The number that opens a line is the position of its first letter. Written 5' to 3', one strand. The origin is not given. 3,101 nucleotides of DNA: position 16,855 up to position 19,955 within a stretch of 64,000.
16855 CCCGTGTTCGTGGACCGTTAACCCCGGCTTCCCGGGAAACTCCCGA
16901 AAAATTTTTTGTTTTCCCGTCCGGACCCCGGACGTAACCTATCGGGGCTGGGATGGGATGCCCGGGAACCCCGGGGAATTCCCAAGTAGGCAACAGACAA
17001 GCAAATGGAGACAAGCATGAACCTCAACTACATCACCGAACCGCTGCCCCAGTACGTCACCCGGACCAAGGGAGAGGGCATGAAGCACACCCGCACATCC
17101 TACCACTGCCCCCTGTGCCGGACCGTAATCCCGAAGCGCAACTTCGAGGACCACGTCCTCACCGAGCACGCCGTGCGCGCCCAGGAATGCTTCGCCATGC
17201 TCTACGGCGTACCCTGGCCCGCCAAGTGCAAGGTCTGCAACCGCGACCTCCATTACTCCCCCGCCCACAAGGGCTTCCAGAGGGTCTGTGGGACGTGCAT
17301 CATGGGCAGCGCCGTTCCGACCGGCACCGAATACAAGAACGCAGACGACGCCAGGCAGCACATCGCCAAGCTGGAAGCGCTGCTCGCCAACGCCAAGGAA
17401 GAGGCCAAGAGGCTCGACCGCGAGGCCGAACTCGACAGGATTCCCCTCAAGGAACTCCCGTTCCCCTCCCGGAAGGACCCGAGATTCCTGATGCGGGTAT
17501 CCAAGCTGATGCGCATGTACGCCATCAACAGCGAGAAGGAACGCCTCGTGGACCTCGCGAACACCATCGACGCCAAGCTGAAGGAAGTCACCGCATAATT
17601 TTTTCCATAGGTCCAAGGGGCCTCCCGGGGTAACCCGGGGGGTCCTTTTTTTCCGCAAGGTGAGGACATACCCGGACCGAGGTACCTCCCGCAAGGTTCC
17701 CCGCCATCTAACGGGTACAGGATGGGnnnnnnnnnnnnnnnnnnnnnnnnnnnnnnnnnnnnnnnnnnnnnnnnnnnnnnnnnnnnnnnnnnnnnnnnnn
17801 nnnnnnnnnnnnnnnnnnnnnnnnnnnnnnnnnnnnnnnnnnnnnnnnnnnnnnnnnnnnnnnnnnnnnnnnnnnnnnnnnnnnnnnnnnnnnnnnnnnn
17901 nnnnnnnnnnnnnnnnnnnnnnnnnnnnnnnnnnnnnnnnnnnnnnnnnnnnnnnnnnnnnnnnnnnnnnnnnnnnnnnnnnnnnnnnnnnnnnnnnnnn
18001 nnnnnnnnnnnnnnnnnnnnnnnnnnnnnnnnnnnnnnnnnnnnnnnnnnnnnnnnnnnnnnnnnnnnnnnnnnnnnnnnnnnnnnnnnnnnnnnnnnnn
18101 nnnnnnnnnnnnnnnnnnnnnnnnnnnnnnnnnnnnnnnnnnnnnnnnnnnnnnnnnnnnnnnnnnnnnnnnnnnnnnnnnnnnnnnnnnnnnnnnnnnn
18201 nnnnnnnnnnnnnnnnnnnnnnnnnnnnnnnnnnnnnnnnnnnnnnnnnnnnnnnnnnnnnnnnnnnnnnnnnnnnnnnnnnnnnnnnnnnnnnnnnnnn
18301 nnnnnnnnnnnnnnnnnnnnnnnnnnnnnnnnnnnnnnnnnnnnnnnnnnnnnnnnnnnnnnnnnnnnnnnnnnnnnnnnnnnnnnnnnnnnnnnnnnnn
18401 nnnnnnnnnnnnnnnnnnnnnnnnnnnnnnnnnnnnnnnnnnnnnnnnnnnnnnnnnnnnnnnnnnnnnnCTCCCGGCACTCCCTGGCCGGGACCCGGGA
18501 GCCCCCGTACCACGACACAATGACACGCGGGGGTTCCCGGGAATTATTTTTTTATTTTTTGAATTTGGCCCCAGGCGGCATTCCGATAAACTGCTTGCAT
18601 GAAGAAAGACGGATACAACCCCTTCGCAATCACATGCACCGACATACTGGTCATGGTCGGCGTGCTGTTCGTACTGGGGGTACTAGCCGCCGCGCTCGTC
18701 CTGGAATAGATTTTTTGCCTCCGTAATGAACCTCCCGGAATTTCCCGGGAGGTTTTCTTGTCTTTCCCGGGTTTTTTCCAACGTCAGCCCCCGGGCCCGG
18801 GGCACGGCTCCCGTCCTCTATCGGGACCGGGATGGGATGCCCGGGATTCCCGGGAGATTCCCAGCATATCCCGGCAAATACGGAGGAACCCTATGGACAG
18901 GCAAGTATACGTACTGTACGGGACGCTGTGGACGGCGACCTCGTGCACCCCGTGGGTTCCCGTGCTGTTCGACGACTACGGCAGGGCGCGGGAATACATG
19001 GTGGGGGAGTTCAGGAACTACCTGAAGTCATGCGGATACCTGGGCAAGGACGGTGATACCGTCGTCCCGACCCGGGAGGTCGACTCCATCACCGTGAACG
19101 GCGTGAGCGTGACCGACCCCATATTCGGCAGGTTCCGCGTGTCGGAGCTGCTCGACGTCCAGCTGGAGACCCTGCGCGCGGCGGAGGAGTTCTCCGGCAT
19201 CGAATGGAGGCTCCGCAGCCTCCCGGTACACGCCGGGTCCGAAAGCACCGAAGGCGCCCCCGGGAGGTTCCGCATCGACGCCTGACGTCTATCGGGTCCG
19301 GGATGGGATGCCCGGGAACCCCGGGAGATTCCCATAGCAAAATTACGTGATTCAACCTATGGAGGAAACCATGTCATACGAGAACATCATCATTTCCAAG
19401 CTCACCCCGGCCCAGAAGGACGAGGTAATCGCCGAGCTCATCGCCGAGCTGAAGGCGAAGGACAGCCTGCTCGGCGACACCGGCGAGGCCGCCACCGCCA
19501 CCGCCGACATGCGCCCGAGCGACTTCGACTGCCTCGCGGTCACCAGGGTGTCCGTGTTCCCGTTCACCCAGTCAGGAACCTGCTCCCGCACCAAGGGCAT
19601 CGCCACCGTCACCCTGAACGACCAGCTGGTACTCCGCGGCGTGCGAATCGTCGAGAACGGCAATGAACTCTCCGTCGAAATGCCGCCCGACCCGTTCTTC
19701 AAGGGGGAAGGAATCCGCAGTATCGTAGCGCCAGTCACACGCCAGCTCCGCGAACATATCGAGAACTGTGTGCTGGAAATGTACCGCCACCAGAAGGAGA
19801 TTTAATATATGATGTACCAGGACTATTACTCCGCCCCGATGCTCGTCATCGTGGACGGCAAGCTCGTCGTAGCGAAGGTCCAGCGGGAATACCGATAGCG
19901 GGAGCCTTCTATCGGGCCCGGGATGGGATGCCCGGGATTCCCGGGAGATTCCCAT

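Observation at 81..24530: About 37 copies of a ~45-bp class-I element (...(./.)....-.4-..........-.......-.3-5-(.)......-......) preceding nearly every early gene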

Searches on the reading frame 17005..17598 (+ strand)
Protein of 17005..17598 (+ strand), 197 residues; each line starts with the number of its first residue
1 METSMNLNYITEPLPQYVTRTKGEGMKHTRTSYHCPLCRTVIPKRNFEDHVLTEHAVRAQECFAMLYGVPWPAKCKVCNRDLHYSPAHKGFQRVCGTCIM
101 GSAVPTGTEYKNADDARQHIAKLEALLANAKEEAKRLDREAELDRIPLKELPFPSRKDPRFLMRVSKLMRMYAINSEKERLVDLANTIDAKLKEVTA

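Call 54: search_protein_families(library=pfam, proteins=[window:17005-17598:+], max_evalue=0.01)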
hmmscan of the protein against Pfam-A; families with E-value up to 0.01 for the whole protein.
window:17005-17598:+ (197 aa): 1 family
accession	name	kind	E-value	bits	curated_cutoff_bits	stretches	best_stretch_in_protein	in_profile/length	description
PF24485.1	zf-C2H2_DHX34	-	0.0078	16.7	27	0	74-86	3-15/25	DHX34-like, C2H2-type zinc finger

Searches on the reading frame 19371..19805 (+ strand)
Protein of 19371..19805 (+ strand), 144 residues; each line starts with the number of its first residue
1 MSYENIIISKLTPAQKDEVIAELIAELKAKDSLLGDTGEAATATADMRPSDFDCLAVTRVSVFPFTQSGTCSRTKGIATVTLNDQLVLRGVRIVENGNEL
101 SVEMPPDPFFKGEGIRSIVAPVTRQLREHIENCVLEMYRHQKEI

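Call 54: search_protein_families(library=pfam, proteins=[window:19371-19805:+], max_evalue=0.01)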
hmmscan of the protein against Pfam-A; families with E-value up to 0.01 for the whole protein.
window:19371-19805:+ (144 aa): 1 family
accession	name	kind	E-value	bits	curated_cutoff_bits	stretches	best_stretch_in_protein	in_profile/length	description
PF04026.17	SpoVG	-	3.6e-15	56.3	29.6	1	56-139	2-81/82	SpoVG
